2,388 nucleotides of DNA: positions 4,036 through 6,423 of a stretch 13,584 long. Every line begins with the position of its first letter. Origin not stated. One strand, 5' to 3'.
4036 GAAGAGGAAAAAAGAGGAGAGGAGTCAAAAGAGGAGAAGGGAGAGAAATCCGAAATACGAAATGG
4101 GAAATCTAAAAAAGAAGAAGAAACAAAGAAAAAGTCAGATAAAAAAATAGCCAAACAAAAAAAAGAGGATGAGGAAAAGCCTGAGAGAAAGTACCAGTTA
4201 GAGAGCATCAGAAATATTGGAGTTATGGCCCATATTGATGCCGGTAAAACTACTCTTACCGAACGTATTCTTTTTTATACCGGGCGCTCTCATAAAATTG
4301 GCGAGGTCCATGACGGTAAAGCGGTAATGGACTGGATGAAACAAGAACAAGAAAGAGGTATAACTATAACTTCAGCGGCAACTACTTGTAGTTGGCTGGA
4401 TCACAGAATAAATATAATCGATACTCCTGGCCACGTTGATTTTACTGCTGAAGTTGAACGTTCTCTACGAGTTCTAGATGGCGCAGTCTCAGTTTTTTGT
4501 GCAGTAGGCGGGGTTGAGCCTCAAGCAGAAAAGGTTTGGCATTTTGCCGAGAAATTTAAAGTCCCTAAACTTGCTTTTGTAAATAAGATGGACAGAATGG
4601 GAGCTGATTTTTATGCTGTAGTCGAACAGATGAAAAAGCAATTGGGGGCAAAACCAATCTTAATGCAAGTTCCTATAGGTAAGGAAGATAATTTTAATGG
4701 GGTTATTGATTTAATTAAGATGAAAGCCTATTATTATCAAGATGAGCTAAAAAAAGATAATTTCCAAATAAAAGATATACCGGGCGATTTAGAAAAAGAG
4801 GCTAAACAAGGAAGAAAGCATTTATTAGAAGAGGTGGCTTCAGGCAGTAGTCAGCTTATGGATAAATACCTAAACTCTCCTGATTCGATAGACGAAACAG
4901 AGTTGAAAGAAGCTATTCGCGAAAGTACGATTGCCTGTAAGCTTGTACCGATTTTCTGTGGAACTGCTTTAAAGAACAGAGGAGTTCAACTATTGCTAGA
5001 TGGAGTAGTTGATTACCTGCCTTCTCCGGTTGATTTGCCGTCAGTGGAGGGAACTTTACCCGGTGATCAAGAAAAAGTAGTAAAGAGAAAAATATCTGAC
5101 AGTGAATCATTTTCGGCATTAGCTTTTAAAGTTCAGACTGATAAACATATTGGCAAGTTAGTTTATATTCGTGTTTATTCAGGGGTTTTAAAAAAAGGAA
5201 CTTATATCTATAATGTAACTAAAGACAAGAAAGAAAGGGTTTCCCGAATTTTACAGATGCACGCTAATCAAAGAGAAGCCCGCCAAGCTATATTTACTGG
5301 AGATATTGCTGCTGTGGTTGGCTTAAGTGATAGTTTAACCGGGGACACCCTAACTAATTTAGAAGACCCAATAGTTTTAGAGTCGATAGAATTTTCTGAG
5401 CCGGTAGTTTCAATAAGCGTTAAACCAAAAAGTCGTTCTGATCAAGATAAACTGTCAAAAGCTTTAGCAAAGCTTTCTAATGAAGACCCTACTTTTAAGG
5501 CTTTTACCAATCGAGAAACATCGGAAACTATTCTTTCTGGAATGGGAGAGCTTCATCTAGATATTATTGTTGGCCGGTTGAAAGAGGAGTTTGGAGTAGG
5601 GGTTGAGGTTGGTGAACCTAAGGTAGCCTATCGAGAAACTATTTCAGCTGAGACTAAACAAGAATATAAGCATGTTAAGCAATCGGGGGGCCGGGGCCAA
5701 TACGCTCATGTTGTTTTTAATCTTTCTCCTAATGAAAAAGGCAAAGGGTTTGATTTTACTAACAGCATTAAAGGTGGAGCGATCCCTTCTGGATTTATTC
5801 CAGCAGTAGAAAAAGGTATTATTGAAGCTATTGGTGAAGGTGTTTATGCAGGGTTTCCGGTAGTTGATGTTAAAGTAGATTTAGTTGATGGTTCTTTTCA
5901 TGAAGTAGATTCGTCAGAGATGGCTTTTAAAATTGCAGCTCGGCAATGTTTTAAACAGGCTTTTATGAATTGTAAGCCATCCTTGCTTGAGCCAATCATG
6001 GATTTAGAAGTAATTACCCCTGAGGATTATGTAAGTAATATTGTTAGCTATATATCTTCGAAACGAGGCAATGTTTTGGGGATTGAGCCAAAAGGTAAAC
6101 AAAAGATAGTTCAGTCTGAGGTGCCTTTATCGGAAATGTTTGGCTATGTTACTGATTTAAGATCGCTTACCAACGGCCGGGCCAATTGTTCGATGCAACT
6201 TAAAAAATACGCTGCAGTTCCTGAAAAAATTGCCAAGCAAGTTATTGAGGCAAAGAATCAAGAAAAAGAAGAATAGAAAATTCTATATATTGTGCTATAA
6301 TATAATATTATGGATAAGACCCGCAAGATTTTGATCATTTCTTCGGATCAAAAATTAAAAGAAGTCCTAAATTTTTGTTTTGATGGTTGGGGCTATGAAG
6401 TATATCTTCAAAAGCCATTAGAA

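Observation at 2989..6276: Complete EF-G fused to an N-terminal membrane anchor, a long coiled coil and a K/E-rich spacer (putative membrane-tethered translocase GTPase)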

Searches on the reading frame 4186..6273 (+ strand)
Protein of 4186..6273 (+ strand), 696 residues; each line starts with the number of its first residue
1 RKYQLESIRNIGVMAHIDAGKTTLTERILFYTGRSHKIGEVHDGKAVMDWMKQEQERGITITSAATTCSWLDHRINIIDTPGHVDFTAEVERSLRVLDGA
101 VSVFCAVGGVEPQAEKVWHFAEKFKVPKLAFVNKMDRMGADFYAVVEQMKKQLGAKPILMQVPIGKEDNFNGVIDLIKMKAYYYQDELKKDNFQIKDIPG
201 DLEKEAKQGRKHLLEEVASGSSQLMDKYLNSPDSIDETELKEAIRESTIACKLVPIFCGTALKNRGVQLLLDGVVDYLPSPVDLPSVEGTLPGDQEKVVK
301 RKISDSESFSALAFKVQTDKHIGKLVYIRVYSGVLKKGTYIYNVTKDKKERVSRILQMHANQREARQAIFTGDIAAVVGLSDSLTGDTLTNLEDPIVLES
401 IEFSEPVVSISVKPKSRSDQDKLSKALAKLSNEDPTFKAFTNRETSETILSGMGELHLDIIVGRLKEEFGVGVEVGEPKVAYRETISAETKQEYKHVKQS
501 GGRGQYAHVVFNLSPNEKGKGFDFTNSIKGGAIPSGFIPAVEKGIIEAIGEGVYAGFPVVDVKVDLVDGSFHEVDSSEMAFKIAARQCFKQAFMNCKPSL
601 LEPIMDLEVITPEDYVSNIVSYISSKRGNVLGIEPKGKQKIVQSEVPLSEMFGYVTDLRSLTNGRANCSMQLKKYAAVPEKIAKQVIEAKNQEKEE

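Call 16: find_related_loci(query=window:4186-6273:+, collection=genome_contigs, flank=10000)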
Query window:4186-6273:+ (696 aa) in genome_contigs; peptide patterns used: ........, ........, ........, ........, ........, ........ (x = any residue, [..] = any of these).
600 stretches matched a pattern (row limit reached: there are more); 600 encode a relative of the query (tblastn E <= 1e-3); the best 80 are kept; 80 distinct loci.
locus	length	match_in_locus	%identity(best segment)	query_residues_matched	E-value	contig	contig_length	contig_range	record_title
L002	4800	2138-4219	66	1-694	0e+0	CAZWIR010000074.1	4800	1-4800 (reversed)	MAG TPA_asm: uncultured Planctomycetia bacterium isolate binchicken_co9_194 genome assembly, contig: NODE_9264_length_48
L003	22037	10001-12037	68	1-679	0e+0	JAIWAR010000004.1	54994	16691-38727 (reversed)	MAG: Methanosarcinales archaeon isolate SFP3_US_05_3 NODE_12_length_54994_cov_5.142618, whole genome shotgun sequence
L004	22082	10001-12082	64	2-695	0e+0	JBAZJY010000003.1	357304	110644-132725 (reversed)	MAG: Candidatus Omnitrophota bacterium isolate SO_2017_LW4_130 scaffold_79_c1_LW137-91_2017, whole genome shotgun sequen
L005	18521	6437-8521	86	1-695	0e+0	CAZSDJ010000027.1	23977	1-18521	MAG TPA_asm: uncultured Planctomycetia bacterium isolate SRP141376_co2_332 genome assembly, contig: NODE_4438_length_239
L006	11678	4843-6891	64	5-687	0e+0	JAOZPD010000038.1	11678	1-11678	MAG: Candidatus Omnitrophota bacterium isolate GMC4.metabat2.149 GMC4_7655_length_11678_cov_5.973243, whole genome shotg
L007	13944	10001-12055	64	2-686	0e+0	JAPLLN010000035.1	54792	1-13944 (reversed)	MAG: Candidatus Omnitrophota bacterium isolate LacPavin_0419_WC70S_MAG_47_9 LacPavin_0419_WC70S_scaffold_842711, whole g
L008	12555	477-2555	63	3-695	0e+0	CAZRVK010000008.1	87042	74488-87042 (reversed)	MAG TPA_asm: uncultured Planctomycetales bacterium isolate binchicken_co117_54 genome assembly, contig: NODE_454_length_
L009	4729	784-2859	63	1-692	0e+0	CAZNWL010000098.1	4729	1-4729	MAG TPA_asm: uncultured Planctomycetia bacterium isolate SRP098346_co1_239 genome assembly, contig: NODE_27588_length_47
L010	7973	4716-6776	64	1-687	0e+0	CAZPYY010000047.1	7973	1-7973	MAG TPA_asm: uncultured Planctomycetia bacterium isolate binchicken_co330_156 genome assembly, contig: NODE_8435_length_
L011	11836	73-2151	62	1-693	0e+0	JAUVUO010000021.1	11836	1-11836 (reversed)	MAG: Candidatus Omnitrophota bacterium isolate CSMAG_794 CSMAG_794_k127_12791132_length_11836_cov_19.1244, whole genome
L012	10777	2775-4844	63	5-694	0e+0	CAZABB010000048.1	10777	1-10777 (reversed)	MAG TPA_asm: uncultured Planctomycetia bacterium isolate SRP141376_co2_336 genome assembly, contig: NODE_11638_length_10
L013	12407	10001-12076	64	5-694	0e+0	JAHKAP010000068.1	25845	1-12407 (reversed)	MAG: Candidatus Omnitrophota bacterium isolate Undefined_mixed_planktonic.mb.47 Undefined_mixed_pl.mb.47_k141_1240122, w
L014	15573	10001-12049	64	1-683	0e+0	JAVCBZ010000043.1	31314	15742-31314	MAG: Candidatus Susulua stagnicola isolate MAG_3300035698_1005 Ga0374944_004449, whole genome shotgun sequence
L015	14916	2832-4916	63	1-695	0e+0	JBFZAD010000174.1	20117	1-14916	MAG: Candidatus Omnitrophota bacterium isolate PPR_0458 k121_2199606, whole genome shotgun sequence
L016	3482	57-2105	63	1-683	0e+0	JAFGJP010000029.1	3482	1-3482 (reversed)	MAG: Candidatus Auribacterota bacterium isolate Zod_Metabat.284 k87_618952, whole genome shotgun sequence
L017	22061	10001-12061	64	1-687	0e+0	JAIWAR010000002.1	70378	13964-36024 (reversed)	MAG: Methanosarcinales archaeon isolate SFP3_US_05_3 NODE_4_length_70413_cov_4.996344, whole genome shotgun sequence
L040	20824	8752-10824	62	2-692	0e+0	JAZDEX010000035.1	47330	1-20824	MAG: Candidatus Omnitrophota bacterium isolate MEGAHIT-group-0.17 k141_1764792, whole genome shotgun sequence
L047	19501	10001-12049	62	1-683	0e+0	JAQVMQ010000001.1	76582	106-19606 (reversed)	MAG: Candidatus Omnitrophota bacterium isolate STF1_137 NODE_560_length_76582_cov_4.254202_Sandtown_F1, whole genome sho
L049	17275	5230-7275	60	2-683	0e+0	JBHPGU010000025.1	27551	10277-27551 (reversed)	Candidatus Omnitrophota bacterium isolate SAG AM-311-N09 NODE_25_length_27551_cov_26.865653, whole genome shotgun sequen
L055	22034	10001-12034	59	5-682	0e+0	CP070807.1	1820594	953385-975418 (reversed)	MAG: Candidatus Omnitrophota bacterium isolate bin1292 chromosome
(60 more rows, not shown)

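Call 77: search_protein_families(library=ncbifam, proteins=[L047:9995-12079:+, L047:4009-7116:+, L040:18571-20502:+], max_evalue=1e-100)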
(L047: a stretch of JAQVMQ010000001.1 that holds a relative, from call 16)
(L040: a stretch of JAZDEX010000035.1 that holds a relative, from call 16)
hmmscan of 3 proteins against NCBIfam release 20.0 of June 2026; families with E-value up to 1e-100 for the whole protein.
L047:9995-12079:+ (695 aa): 8 families
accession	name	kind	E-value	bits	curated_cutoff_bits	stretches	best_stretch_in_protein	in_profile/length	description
TIGR00484.1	EF-G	equivalog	0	1098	659.4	1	1-694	1-691/691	elongation factor G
NF009381.0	PRK12740.1-5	subfamily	4.5e-247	821.9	583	1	4-695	3-688/692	elongation factor G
NF009891.0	PRK13351.1-1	equivalog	2e-175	585.2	597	1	5-694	4-679/681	elongation factor G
NF009379.0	PRK12740.1-3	equivalog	3.3e-158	528.3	513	1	8-694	6-672/674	elongation factor G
NF058620.1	EFG2_Bacteroid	exception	7.8e-157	523.7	1000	1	7-521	6-511/717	elongation factor G2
NF009377.1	PRK12740.1-1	equivalog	1.1e-153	513.2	890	1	7-688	10-698/700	elongation factor G-like protein EF-G2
NF012153.1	tet_protect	equivalog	3.9e-124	415.2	775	1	12-677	2-614/614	tetracycline resistance ribosomal protection protein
TIGR00490.1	aEF-2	equivalog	9.2e-102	341.4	738.45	0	269-491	243-472/720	elongation factor EF-2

L047:4009-7116:+ (1036 aa): 8 families
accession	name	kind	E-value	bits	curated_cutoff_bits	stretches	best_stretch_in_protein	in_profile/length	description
TIGR00484.1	EF-G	equivalog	0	1037.6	659.4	1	341-1029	4-690/691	elongation factor G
NF009381.0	PRK12740.1-5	subfamily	4.4e-248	825.2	583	1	343-1034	5-691/692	elongation factor G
NF009891.0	PRK13351.1-1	equivalog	6.1e-176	586.9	597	1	344-1030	6-679/681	elongation factor G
NF009379.0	PRK12740.1-3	equivalog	1.1e-157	526.5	513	1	346-1030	7-672/674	elongation factor G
NF058620.1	EFG2_Bacteroid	exception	3.1e-155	518.4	1000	1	345-854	7-508/717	elongation factor G2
NF009377.1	PRK12740.1-1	equivalog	2e-153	512.4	890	1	345-1024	11-698/700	elongation factor G-like protein EF-G2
NF012153.1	tet_protect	equivalog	4.9e-121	404.9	775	1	349-1013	2-614/614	tetracycline resistance ribosomal protection protein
TIGR00490.1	aEF-2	equivalog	2.4e-103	346.6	738.45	0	605-858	243-498/720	elongation factor EF-2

L040:18571-20502:+ (644 aa): 6 families
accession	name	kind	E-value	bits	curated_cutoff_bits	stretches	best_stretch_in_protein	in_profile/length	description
NF009381.0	PRK12740.1-5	subfamily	6.1e-247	821.4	583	1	166-638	212-690/692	elongation factor G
TIGR00484.1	EF-G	equivalog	2.7e-195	650.5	659.4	1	166-632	214-688/691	elongation factor G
NF009891.0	PRK13351.1-1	equivalog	1.5e-186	622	597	1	166-635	196-679/681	elongation factor G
NF009377.1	PRK12740.1-1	equivalog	4.4e-164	547.6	890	1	170-628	219-697/700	elongation factor G-like protein EF-G2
NF009379.0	PRK12740.1-3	equivalog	8.9e-160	533.5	513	1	166-634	210-671/674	elongation factor G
NF058620.1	EFG2_Bacteroid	exception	7.3e-154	513.9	1000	0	166-463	212-512/717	elongation factor G2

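Call 80: search_solved_structures(query=window:4186-6273:+, max_evalue=1e-150)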
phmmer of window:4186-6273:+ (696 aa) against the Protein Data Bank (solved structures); distinct sequences matched with E-value up to 1e-150: 39.
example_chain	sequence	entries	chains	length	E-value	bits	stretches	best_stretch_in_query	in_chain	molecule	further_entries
1dar_A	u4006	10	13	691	1.1e-253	846.8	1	2-688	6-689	ELONGATION FACTOR G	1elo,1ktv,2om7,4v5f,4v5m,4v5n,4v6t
4v9j_AY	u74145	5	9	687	1.5e-253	846.4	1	2-688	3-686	Elongation factor G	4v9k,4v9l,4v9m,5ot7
1efg_A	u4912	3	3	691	2e-253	845.9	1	2-688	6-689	ELONGATION FACTOR G | PROTEIN (ELONGATION FACTOR G)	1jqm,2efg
2j7k_A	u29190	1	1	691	5.5e-253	844.5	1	2-688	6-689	ELONGATION FACTOR G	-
4myt_A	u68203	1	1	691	6.8e-253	844.2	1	2-688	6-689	Elongation factor G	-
4wpo_BZ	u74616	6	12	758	9e-253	843.8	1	5-688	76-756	50S ribosomal protein L9,Elongation factor G | Chimera protein of 50S ribosomal protein L9 and Elongation factor G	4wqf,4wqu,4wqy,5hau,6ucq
4m1k_A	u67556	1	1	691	1e-252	843.6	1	2-688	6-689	Elongation factor G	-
2bm1_A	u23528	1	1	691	2e-252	842.6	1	2-688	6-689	ELONGATION FACTOR G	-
4myu_A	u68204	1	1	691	2.3e-252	842.4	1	2-688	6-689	Elongation factor G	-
1fnm_A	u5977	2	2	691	2.8e-252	842.1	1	2-688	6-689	ELONGATION FACTOR G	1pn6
2bm0_A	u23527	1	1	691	3.6e-252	841.7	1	2-688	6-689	ELONGATION FACTOR G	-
4w29_AY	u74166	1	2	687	3.7e-252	841.7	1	2-688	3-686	Elongation factor G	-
4v9h_AY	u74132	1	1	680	4.4e-252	841.5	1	8-687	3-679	Elongation factor G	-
3izp_E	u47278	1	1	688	6.8e-252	840.9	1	2-686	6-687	Elongation factor G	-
2bv3_A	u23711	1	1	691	2.9e-250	835.5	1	2-688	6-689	ELONGATION FACTOR G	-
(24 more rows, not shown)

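Call 82: find_homologous_proteins(query=L017:9995-12088:+, max_evalue=1e-100)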
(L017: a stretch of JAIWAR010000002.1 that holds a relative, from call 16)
Query L017:9995-12088:+ (698 aa): 8000 proteins with E <= 1e-100 among 8000 candidates; the best 120 are listed.
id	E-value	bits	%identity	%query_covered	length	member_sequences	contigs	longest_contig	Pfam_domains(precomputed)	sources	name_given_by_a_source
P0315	0.0e+0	1531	97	100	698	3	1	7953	PF00679.31,PF14492.13,PF00009.34,PF03764.25,PF16658.12,PF03144.32,PF22042.3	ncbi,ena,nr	ncbi:MAG: elongation factor G [Candidatus Omnitrophica bacterium]|nr:elongation factor G [Candidatus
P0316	0.0e+0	1426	89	100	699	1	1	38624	PF00679.31,PF14492.13,PF00009.34,PF03764.25,PF16658.12,PF03144.32,PF22042.3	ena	-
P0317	0.0e+0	1418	89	100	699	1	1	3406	PF00679.31,PF14492.13,PF00009.34,PF03764.25,PF16658.12,PF03144.32,PF22042.3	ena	-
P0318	0.0e+0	1412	89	99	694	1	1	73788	PF00679.31,PF14492.13,PF00009.34,PF03764.25,PF16658.12,PF03144.32,PF22042.3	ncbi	-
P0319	0.0e+0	1408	88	98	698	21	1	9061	PF00679.31,PF14492.13,PF00009.34,PF03764.25,PF16658.12,PF03144.32,PF22042.3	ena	-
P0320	0.0e+0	1378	88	98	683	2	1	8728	PF00679.31,PF14492.13,PF00009.34,PF03764.25,PF16658.12,PF03144.32,PF22042.3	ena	-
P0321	0.0e+0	1373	86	98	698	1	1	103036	PF00679.31,PF14492.13,PF00009.34,PF03764.25,PF16658.12,PF03144.32,PF22042.3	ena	-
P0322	0.0e+0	1372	86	98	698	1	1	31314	PF00679.31,PF14492.13,PF00009.34,PF03764.25,PF16658.12,PF03144.32,PF22042.3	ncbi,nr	ncbi:MAG: elongation factor G [Candidatus Susulua stagnicola]|nr:elongation factor G [Candidatus Sus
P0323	0.0e+0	1372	86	98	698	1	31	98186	PF00679.31,PF14492.13,PF00009.34,PF03764.25,PF16658.12,PF03144.32,PF22042.3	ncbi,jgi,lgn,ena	-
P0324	0.0e+0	1371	86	98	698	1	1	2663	PF00679.31,PF14492.13,PF00009.34,PF03764.25,PF16658.12,PF03144.32,PF22042.3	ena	-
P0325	0.0e+0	1370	86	98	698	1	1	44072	PF00679.31,PF14492.13,PF00009.34,PF03764.25,PF16658.12,PF03144.32,PF22042.3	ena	-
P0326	0.0e+0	1369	86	98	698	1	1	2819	PF00679.31,PF14492.13,PF00009.34,PF03764.25,PF16658.12,PF03144.32,PF22042.3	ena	-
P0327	0.0e+0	1368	86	98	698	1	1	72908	PF00679.31,PF14492.13,PF00009.34,PF03764.25,PF16658.12,PF03144.32,PF22042.3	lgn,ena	-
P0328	0.0e+0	1368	86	98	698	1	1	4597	PF00679.31,PF14492.13,PF00009.34,PF03764.25,PF16658.12,PF03144.32,PF22042.3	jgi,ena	-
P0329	0.0e+0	1357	84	100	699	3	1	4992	PF00679.31,PF14492.13,PF00009.34,PF03764.25,PF16658.12,PF03144.32,PF22042.3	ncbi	-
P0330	0.0e+0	1354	84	100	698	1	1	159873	PF00679.31,PF14492.13,PF00009.34,PF03764.25,PF16658.12,PF03144.32,PF22042.3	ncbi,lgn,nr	ncbi:MAG: elongation factor G [Candidatus Omnitrophica bacterium]|nr:elongation factor G [Candidatus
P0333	0.0e+0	1333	82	100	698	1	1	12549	PF00679.31,PF14492.13,PF00009.34,PF03764.25,PF16658.12,PF03144.32,PF22042.3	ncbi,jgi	ncbi:MAG: elongation factor G [Candidatus Omnitrophota bacterium]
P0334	0.0e+0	1333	82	100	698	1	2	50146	PF00679.31,PF14492.13,PF00009.34,PF03764.25,PF16658.12,PF03144.32,PF22042.3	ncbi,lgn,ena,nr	ncbi:MAG: elongation factor G [Candidatus Omnitrophica bacterium]|nr:elongation factor G [Candidatus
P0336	0.0e+0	1331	82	100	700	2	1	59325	PF00679.31,PF14492.13,PF00009.34,PF03764.25,PF16658.12,PF03144.32,PF22042.3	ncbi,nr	ncbi:MAG: elongation factor G [Omnitrophica bacterium]|nr:elongation factor G [Candidatus Omnitropho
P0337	0.0e+0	1331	82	100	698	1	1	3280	PF00679.31,PF14492.13,PF00009.34,PF03764.25,PF16658.12,PF03144.32,PF22042.3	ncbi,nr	ncbi:MAG: elongation factor G [Candidatus Omnitrophica bacterium]|nr:elongation factor G [Candidatus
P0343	0.0e+0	1321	86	93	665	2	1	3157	PF00679.31,PF14492.13,PF00009.34,PF03764.25,PF16658.12,PF03144.32,PF22042.3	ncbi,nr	ncbi:MAG: elongation factor G, partial [Candidatus Omnitrophica bacterium]|nr:elongation factor G [C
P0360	0.0e+0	1298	80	100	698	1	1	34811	PF00679.31,PF14492.13,PF00009.34,PF03764.25,PF16658.12,PF03144.32,PF22042.3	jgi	jgi:elongation factor G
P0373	0.0e+0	1280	80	99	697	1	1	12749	PF00679.31,PF14492.13,PF00009.34,PF03764.25,PF16658.12,PF03144.32,PF22042.3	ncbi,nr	ncbi:MAG: elongation factor G [Candidatus Omnitrophica bacterium]|nr:elongation factor G [Candidatus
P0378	0.0e+0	1274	80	99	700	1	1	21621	PF00679.31,PF14492.13,PF00009.34,PF03764.25,PF16658.12,PF03144.32,PF22042.3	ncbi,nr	ncbi:MAG: elongation factor G [Candidatus Omnitrophica bacterium]|nr:elongation factor G [Candidatus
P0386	0.0e+0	1263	78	100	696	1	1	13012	PF00679.31,PF14492.13,PF00009.34,PF03764.25,PF16658.12,PF03144.32,PF22042.3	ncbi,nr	ncbi:MAG: elongation factor G [Candidatus Omnitrophica bacterium]|nr:elongation factor G [Candidatus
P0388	0.0e+0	1262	78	100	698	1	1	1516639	PF00679.31,PF14492.13,PF00009.34,PF03764.25,PF16658.12,PF03144.32,PF22042.3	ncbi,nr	ncbi:MAG: elongation factor G [Candidatus Omnitrophota bacterium]|nr:MAG: elongation factor G [Candi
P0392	0.0e+0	1259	77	99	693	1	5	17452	PF00679.31,PF14492.13,PF00009.34,PF03764.25,PF16658.12,PF03144.32,PF22042.3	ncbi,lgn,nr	ncbi:MAG: elongation factor G [Candidatus Omnitrophica bacterium]|nr:elongation factor G [Candidatus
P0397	0.0e+0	1258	77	99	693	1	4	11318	PF00679.31,PF14492.13,PF00009.34,PF03764.25,PF16658.12,PF03144.32,PF22042.3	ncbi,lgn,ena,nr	ncbi:MAG: elongation factor G [Candidatus Omnitrophica bacterium]|nr:elongation factor G [Candidatus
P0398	0.0e+0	1257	79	99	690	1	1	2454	PF00679.31,PF14492.13,PF00009.34,PF03764.25,PF16658.12,PF03144.32,PF22042.3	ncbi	ncbi:MAG: elongation factor G, partial [Candidatus Omnitrophota bacterium]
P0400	0.0e+0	1256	78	100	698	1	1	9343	PF00679.31,PF14492.13,PF00009.34,PF03764.25,PF16658.12,PF03144.32,PF22042.3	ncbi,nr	ncbi:MAG: elongation factor G [Candidatus Omnitrophica bacterium]|nr:elongation factor G [Candidatus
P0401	0.0e+0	1255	79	99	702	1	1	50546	PF00679.31,PF14492.13,PF00009.34,PF03764.25,PF16658.12,PF03144.32,PF22042.3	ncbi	ncbi:elongation factor G [Candidatus Omnitrophota bacterium]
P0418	0.0e+0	1241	75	100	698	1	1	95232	PF00679.31,PF14492.13,PF00009.34,PF03764.25,PF16658.12,PF03144.32,PF22042.3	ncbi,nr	ncbi:MAG: elongation factor G [Candidatus Omnitrophica bacterium]|nr:elongation factor G [Candidatus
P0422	0.0e+0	1239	76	100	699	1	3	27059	PF00679.31,PF14492.13,PF00009.34,PF03764.25,PF16658.12,PF03144.32,PF22042.3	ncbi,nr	ncbi:MAG: elongation factor G [Candidatus Omnitrophica bacterium]|nr:elongation factor G [Candidatus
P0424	0.0e+0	1237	76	100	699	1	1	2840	PF00679.31,PF14492.13,PF00009.34,PF03764.25,PF16658.12,PF03144.32,PF22042.3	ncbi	ncbi:MAG: elongation factor G [Candidatus Omnitrophota bacterium]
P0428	0.0e+0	1233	75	100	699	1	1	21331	PF00679.31,PF14492.13,PF00009.34,PF03764.25,PF16658.12,PF03144.32,PF22042.3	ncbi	ncbi:MAG: elongation factor G [Candidatus Omnitrophota bacterium]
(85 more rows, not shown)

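Call 83: find_encoding_contigs(protein=P0360, flank=10000, max_places=2)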
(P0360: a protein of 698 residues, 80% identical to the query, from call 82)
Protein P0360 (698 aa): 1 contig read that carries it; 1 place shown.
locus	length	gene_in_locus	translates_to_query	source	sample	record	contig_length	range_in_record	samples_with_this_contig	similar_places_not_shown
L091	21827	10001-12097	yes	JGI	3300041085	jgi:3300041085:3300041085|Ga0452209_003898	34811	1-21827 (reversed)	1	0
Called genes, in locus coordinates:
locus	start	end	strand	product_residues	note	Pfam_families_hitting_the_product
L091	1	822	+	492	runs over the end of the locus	PF14238:DUF4340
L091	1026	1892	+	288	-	-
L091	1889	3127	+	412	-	PF16491:Peptidase_M48_N, PF01435:Peptidase_M48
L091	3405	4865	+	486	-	-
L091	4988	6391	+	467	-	-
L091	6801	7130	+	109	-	PF18765:Polbeta, PF01909:NTP_transf_2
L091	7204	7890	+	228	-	PF01797:Y1_Tnp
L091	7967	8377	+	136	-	PF01909:NTP_transf_2, PF18765:Polbeta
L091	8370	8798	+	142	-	PF01934:HepT-like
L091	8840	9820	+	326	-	PF04055:Radical_SAM, PF13353:Fer4_12 (weak), PF13186:SPASM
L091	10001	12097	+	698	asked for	PF00009:GTP_EFTU, PF03144:GTP_EFTU_D2, PF22042:EF-G_D2, PF14492:EFG_III, PF16658:RF3_C, PF03764:EFG_IV, PF00679:EFG_C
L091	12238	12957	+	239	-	PF08032:SpoU_sub_bind, PF00588:SpoU_methylase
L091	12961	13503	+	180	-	PF09374:PG_binding_3 (faint), PF08823:PG_binding_2 (faint), PF01471:PG_binding_1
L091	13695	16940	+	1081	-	PF00009:GTP_EFTU, PF03144:GTP_EFTU_D2, PF22042:EF-G_D2, PF14492:EFG_III, PF16658:RF3_C, PF03764:EFG_IV, PF00679:EFG_C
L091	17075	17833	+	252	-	-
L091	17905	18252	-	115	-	PF00076:RRM_1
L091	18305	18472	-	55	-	PF01165:Ribosomal_S21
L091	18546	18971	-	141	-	PF00472:RF-1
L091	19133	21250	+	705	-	PF04945:YHS, PF00122:E1-E2_ATPase, PF00702:Hydrolase, PF08282:Hydrolase_3 (faint)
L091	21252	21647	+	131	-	PF01880:Desulfoferrodox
